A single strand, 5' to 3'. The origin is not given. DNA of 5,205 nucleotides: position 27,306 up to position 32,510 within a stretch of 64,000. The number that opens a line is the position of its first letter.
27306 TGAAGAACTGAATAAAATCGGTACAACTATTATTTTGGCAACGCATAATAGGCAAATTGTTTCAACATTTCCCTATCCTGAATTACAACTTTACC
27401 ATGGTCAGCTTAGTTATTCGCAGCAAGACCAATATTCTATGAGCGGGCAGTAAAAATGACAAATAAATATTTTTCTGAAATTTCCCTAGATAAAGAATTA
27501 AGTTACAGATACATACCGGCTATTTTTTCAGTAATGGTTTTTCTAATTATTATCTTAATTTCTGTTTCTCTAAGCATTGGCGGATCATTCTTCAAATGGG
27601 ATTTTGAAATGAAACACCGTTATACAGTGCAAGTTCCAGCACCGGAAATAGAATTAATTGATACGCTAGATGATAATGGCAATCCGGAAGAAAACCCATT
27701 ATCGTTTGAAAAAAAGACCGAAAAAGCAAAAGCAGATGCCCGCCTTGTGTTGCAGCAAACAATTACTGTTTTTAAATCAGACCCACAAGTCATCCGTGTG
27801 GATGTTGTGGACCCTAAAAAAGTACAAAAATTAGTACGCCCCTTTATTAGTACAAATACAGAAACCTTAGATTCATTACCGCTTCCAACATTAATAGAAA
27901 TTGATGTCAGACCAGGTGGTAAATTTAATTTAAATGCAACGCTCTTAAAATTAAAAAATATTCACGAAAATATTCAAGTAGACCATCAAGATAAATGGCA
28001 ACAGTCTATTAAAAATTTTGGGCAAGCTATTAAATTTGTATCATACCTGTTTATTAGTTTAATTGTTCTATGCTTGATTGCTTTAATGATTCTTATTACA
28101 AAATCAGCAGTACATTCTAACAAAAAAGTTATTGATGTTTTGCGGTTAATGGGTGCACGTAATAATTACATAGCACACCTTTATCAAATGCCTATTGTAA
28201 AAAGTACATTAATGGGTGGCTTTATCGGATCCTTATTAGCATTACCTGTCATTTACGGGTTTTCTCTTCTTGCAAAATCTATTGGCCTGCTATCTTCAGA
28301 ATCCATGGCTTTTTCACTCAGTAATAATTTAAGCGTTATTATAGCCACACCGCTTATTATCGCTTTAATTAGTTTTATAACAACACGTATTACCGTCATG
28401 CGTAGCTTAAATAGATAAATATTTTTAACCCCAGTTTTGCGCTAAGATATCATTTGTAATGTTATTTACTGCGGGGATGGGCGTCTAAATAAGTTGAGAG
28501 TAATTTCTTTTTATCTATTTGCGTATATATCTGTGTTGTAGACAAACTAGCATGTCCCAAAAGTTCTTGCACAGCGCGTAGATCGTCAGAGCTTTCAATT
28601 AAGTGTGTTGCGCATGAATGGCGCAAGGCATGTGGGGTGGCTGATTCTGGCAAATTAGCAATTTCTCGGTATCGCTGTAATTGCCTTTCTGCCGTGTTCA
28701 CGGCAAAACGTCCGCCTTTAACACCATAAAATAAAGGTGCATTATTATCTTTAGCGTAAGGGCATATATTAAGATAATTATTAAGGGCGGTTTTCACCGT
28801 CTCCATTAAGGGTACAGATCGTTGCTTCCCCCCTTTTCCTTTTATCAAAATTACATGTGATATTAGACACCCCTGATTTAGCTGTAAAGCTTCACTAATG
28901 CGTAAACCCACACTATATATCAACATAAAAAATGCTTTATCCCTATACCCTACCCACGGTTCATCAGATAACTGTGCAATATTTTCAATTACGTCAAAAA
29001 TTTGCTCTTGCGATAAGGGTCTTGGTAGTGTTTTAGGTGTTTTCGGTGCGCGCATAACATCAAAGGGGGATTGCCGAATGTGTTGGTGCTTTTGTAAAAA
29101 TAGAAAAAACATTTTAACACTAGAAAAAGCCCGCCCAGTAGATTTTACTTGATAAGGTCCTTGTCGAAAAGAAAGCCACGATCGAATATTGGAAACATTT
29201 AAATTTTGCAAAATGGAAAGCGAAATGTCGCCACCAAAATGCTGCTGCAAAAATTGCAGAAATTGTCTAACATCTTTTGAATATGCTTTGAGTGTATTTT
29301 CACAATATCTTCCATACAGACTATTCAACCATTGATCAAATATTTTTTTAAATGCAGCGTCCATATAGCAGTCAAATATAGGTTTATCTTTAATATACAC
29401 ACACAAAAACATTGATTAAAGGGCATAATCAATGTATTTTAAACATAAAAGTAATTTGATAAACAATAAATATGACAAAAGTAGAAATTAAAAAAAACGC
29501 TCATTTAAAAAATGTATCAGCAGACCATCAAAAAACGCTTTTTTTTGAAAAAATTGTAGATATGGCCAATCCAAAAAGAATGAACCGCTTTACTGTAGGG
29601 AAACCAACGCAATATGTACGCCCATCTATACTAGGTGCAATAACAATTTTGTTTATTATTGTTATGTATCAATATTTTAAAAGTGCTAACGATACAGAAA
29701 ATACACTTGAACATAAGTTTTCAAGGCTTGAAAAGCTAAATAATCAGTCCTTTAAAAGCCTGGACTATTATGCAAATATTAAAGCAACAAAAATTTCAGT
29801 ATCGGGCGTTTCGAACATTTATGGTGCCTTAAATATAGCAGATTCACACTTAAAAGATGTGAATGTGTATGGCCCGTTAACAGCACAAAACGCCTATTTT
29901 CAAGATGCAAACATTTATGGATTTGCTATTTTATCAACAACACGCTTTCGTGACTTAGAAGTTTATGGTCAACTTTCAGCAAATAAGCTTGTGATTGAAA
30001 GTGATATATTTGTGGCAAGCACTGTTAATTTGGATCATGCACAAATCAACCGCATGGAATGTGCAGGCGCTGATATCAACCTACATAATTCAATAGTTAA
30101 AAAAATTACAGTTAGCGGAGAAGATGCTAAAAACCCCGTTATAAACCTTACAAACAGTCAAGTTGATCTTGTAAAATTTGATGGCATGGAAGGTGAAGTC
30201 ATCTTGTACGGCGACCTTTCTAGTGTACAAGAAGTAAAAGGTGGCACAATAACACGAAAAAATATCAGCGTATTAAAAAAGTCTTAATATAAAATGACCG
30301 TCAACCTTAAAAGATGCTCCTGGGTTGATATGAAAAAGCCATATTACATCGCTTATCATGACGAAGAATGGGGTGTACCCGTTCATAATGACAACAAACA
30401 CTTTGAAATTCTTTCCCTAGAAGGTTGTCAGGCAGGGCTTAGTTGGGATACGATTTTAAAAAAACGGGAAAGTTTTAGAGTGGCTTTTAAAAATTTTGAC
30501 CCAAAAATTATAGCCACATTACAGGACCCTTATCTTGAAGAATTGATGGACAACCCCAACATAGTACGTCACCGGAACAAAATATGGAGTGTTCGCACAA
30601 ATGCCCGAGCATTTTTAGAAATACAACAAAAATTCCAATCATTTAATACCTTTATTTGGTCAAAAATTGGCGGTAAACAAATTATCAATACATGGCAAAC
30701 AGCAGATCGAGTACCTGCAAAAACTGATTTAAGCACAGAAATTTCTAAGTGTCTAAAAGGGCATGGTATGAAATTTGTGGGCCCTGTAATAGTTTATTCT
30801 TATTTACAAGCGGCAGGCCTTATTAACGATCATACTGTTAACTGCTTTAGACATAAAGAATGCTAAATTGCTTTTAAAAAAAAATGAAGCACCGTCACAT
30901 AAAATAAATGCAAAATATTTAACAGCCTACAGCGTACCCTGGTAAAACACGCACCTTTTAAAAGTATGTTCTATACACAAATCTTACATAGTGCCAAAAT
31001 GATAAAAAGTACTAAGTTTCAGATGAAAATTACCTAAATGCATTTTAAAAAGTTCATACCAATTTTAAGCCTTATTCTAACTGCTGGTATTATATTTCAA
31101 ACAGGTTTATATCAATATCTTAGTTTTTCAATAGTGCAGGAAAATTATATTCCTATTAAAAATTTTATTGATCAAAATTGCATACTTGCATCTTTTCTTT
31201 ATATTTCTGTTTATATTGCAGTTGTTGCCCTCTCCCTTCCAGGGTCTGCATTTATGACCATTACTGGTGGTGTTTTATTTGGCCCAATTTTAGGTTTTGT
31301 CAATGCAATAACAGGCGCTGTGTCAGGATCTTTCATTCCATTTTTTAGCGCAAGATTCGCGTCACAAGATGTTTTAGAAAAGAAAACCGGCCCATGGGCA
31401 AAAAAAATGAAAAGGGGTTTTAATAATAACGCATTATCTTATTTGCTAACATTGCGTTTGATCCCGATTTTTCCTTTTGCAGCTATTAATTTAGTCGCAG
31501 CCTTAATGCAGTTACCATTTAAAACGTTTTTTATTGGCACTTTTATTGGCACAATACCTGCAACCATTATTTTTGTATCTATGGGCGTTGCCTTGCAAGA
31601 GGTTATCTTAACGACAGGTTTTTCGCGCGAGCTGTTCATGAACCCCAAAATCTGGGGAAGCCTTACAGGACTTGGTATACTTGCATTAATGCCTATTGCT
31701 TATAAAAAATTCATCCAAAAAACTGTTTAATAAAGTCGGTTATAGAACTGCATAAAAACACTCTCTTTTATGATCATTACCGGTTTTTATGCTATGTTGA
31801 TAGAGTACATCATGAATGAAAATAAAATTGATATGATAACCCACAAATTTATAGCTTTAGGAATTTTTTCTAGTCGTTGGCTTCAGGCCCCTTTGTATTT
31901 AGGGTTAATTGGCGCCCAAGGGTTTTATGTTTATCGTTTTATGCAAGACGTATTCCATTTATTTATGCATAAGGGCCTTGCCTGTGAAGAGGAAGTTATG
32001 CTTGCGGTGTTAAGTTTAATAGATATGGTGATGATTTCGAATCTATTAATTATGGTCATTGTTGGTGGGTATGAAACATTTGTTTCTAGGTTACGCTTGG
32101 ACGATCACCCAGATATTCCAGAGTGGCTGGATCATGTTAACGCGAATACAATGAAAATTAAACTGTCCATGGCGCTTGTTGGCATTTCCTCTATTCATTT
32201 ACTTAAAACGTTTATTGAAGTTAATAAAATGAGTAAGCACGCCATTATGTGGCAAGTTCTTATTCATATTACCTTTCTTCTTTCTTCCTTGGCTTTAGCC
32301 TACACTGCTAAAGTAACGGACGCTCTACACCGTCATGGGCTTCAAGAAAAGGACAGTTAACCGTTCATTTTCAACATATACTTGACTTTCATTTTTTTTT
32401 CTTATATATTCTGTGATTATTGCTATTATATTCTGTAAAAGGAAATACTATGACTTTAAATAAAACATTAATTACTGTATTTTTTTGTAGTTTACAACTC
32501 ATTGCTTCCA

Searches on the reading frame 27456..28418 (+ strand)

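Call 48: search_protein_families(library=pfam, proteins=[window:27456-28418:+], max_evalue=0.00001)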
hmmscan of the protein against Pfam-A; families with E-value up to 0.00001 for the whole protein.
window:27456-28418:+ (320 aa): 1 family
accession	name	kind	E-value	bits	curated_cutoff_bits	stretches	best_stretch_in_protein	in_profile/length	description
PF02687.27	FtsX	-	1.5e-07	31.9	25.5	1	198-318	2-116/120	FtsX-like permease C-terminal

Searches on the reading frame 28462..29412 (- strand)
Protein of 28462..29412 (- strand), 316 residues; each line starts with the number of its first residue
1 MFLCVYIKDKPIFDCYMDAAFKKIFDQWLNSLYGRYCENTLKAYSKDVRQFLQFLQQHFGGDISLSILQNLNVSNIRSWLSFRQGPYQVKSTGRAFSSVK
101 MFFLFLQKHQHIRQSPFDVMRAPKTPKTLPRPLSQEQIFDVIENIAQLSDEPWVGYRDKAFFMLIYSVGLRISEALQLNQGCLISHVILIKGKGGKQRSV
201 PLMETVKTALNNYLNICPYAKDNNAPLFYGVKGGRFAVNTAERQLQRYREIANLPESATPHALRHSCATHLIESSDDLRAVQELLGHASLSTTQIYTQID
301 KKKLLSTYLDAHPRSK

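Call 48: search_protein_families(library=pfam, proteins=[window:28462-29412:-], max_evalue=0.00001)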
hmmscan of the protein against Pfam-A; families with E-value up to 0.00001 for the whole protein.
window:28462-29412:- (316 aa): 2 families
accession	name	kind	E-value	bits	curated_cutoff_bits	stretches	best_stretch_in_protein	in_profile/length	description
PF00589.27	Phage_integrase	-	2.4e-37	128.8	27.1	1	140-302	6-171/172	Phage integrase family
PF02899.23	Phage_int_SAM_1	-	1.9e-09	38.1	22.3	1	26-108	2-81/83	Phage integrase, N-terminal SAM-like domain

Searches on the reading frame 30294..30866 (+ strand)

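Call 62: search_protein_families(library=pfam, proteins=[window:30294-30866:+], max_evalue=1e-8)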
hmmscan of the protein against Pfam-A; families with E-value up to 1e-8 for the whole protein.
window:30294-30866:+ (190 aa): 1 family
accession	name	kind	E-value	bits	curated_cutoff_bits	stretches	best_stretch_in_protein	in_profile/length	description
PF03352.18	Adenine_glyco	-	3.4e-74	249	25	1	12-187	3-177/177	Methyladenine glycosylase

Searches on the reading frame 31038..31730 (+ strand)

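Call 62: search_protein_families(library=pfam, proteins=[window:31038-31730:+], max_evalue=1e-8)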
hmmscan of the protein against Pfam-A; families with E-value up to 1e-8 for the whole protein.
window:31038-31730:+ (230 aa): 1 family
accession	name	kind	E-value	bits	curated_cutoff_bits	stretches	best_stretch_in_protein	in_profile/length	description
PF09335.16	VTT_dom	-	1.6e-26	93.6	33.9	1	68-183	2-121/123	VTT domain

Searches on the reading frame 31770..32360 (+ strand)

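Call 62: search_protein_families(library=pfam, proteins=[window:31770-32360:+], max_evalue=1e-8)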
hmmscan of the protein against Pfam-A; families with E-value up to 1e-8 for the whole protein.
window:31770-32360:+ (196 aa): 1 family
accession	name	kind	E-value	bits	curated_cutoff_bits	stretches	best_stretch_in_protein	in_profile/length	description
PF03350.21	UPF0114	-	1.3e-35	122.6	23.1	1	32-148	1-117/117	Uncharacterized protein family, UPF0114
